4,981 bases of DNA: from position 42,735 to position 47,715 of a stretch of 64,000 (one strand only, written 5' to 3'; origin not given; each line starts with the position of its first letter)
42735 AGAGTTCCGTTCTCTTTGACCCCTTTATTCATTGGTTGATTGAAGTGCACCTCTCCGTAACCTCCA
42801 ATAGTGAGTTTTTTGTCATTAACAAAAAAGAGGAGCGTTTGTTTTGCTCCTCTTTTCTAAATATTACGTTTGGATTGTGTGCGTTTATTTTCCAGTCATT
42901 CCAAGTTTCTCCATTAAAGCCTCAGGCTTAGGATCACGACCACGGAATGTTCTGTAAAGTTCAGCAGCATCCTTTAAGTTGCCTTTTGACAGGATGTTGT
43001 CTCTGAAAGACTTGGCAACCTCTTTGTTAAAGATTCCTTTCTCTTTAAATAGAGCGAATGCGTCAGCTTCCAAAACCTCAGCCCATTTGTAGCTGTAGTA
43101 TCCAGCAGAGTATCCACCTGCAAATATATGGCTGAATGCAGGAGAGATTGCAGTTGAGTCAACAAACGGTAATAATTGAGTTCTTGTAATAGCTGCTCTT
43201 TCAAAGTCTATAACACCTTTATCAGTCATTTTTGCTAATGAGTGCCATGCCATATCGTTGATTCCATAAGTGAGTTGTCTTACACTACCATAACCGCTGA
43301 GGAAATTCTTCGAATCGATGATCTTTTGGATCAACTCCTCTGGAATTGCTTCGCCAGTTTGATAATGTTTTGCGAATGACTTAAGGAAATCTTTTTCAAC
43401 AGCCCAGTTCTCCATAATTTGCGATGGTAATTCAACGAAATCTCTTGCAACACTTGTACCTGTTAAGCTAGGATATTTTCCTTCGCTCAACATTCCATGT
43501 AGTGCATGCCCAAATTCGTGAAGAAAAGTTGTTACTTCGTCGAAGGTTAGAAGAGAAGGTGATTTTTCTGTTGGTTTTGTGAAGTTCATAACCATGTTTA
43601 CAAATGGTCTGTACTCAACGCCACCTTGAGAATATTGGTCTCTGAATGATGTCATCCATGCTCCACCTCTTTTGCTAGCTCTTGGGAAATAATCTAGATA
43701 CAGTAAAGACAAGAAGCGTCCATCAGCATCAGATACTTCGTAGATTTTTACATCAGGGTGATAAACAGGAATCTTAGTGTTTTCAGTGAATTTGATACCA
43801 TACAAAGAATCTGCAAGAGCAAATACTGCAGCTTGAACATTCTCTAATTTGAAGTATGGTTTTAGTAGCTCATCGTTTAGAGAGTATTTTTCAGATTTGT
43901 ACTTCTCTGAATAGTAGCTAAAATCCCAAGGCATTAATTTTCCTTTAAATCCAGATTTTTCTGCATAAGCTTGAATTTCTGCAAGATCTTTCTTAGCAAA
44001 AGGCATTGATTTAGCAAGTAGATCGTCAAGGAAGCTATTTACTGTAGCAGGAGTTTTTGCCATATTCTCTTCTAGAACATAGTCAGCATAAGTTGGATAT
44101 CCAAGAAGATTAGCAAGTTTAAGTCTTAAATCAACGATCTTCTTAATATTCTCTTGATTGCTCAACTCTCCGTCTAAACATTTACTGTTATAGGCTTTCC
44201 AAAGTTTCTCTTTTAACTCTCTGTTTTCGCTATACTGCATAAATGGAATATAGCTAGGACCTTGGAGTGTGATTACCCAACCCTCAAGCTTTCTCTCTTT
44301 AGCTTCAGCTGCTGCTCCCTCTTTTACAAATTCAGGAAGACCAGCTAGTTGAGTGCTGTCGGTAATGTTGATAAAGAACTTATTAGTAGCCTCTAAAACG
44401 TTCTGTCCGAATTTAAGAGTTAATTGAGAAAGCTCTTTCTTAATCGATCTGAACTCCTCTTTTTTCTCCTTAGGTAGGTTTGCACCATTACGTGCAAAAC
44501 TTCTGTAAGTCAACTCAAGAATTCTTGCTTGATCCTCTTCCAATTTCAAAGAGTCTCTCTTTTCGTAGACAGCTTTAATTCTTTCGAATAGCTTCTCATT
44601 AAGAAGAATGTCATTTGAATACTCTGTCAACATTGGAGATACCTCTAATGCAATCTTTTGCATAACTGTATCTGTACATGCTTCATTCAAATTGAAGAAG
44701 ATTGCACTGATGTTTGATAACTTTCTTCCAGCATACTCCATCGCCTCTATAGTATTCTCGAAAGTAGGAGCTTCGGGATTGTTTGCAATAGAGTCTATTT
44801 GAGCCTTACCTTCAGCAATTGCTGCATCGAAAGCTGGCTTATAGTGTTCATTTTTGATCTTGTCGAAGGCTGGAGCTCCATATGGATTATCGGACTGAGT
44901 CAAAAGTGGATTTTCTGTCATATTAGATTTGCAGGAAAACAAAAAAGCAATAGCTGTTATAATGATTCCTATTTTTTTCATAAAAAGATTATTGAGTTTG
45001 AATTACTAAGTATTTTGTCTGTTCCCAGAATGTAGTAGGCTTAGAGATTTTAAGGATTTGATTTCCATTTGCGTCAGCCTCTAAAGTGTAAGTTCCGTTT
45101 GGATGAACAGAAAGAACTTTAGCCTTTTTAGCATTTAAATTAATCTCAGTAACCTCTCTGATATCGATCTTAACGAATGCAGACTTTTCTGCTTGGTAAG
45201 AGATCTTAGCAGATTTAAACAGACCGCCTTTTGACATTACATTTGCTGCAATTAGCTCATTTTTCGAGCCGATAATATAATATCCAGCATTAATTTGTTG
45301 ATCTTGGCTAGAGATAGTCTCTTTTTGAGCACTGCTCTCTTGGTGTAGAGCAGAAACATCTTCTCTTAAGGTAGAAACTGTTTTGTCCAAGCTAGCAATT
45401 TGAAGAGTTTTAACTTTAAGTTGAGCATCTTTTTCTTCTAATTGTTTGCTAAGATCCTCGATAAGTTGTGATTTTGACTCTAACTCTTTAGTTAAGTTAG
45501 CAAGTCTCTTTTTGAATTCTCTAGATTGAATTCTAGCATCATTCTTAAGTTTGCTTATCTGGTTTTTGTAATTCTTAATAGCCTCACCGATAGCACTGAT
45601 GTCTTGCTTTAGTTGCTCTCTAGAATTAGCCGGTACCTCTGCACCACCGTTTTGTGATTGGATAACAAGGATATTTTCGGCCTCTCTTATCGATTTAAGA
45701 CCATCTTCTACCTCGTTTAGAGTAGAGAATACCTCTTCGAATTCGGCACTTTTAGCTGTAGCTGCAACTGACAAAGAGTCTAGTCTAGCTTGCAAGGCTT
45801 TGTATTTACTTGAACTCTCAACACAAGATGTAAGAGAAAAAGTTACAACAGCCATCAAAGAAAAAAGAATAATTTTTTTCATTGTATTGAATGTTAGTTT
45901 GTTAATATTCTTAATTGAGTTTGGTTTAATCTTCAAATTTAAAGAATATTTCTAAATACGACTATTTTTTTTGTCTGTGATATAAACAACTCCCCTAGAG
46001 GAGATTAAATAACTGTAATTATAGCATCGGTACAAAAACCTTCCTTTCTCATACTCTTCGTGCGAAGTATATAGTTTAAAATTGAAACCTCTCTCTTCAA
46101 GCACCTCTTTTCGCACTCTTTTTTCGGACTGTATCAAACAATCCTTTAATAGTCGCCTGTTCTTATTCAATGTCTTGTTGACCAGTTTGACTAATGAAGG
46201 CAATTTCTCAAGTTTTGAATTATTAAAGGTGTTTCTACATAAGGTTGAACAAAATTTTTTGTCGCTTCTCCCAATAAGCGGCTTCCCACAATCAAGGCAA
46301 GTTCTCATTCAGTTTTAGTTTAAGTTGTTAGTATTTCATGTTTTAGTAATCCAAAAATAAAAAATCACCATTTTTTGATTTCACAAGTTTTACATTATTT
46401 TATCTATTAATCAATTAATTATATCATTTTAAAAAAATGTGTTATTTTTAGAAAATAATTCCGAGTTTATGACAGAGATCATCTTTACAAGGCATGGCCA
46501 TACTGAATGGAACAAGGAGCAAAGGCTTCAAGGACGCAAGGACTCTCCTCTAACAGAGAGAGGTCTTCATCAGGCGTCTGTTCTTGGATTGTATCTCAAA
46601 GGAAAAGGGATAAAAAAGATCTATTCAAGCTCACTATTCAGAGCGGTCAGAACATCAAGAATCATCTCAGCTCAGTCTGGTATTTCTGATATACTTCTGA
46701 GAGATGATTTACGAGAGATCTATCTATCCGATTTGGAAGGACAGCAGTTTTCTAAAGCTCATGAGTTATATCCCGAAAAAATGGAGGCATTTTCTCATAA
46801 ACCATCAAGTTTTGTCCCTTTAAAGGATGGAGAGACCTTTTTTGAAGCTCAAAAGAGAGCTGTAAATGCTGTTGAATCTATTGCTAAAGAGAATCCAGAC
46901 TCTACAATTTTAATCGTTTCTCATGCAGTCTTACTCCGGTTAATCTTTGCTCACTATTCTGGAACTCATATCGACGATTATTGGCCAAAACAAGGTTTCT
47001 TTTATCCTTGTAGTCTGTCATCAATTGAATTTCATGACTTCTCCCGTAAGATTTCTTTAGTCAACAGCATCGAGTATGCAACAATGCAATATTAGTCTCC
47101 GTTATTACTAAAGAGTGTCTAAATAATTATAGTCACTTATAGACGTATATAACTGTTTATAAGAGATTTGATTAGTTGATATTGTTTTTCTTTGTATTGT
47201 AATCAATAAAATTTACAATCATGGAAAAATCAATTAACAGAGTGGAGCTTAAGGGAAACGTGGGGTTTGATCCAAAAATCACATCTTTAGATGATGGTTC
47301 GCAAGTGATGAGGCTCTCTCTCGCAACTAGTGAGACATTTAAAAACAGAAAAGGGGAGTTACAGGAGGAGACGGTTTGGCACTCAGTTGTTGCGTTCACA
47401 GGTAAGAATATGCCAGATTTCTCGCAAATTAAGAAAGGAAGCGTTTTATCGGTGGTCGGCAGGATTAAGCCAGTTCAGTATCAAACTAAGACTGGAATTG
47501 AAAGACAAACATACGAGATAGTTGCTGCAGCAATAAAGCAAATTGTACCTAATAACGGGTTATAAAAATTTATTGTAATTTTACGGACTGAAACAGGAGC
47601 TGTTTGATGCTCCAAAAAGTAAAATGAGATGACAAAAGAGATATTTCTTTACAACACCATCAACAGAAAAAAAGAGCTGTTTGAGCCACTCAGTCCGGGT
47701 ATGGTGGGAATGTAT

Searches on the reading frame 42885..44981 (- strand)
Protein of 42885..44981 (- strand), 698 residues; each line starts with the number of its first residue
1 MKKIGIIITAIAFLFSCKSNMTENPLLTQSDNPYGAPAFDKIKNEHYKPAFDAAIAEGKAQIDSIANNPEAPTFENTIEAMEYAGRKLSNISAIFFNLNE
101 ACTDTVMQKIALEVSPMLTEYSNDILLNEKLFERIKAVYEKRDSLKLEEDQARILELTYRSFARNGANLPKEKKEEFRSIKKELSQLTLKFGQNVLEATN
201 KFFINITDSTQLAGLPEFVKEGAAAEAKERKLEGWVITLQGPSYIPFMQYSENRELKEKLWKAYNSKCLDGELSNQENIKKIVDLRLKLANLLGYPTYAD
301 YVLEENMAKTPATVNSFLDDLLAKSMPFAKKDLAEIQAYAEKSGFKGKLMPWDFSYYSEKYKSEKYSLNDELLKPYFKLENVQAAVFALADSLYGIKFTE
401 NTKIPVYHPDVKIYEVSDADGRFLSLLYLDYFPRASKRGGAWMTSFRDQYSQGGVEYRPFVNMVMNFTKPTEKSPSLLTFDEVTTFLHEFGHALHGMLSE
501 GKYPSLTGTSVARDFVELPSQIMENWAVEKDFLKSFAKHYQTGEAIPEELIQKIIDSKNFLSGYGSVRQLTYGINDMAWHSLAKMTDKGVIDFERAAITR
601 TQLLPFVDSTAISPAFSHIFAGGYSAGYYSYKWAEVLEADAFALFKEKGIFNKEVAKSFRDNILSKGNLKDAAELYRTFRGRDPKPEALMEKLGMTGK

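Call 95: search_protein_families(library=pfam, proteins=[window:42885-44981:-], max_evalue=0.001)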
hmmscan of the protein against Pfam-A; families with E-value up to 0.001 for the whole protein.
window:42885-44981:- (698 aa): 1 family
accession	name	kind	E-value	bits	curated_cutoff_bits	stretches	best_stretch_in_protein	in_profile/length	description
PF01432.26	Peptidase_M3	-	4.9e-139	465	27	1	247-694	1-456/457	Peptidase family M3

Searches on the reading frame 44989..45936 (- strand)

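Call 95: search_protein_families(library=pfam, proteins=[window:44989-45936:-], max_evalue=0.001)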
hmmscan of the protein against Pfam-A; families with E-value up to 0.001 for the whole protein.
window:44989-45936:- (315 aa): 1 family
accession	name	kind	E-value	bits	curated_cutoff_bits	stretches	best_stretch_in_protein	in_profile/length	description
PF00038.26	Filament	-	0.00087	19.5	40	0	59-216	115-269/313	Intermediate filament protein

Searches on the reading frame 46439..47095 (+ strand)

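Call 7: search_protein_families(library=pfam, proteins=[window:46439-47095:+], max_evalue=0.001)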
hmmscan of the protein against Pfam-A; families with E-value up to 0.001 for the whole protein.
window:46439-47095:+ (218 aa): 1 family
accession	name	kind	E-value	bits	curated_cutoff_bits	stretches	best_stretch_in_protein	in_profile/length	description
PF00300.27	His_Phos_1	-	2e-51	174.9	21.7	1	14-209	1-192/194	Histidine phosphatase superfamily (branch 1)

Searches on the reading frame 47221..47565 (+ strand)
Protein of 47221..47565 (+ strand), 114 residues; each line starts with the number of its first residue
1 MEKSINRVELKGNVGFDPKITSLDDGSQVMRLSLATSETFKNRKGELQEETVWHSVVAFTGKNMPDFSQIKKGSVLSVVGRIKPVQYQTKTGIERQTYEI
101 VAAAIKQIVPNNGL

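Call 7: search_protein_families(library=pfam, proteins=[window:47221-47565:+], max_evalue=0.001)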
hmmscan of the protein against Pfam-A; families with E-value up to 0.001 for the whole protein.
window:47221-47565:+ (114 aa): 1 family
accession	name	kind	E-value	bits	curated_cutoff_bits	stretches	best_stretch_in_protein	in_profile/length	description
PF00436.31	SSB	-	5e-20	71.9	26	1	5-106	1-102/104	Single-strand binding protein family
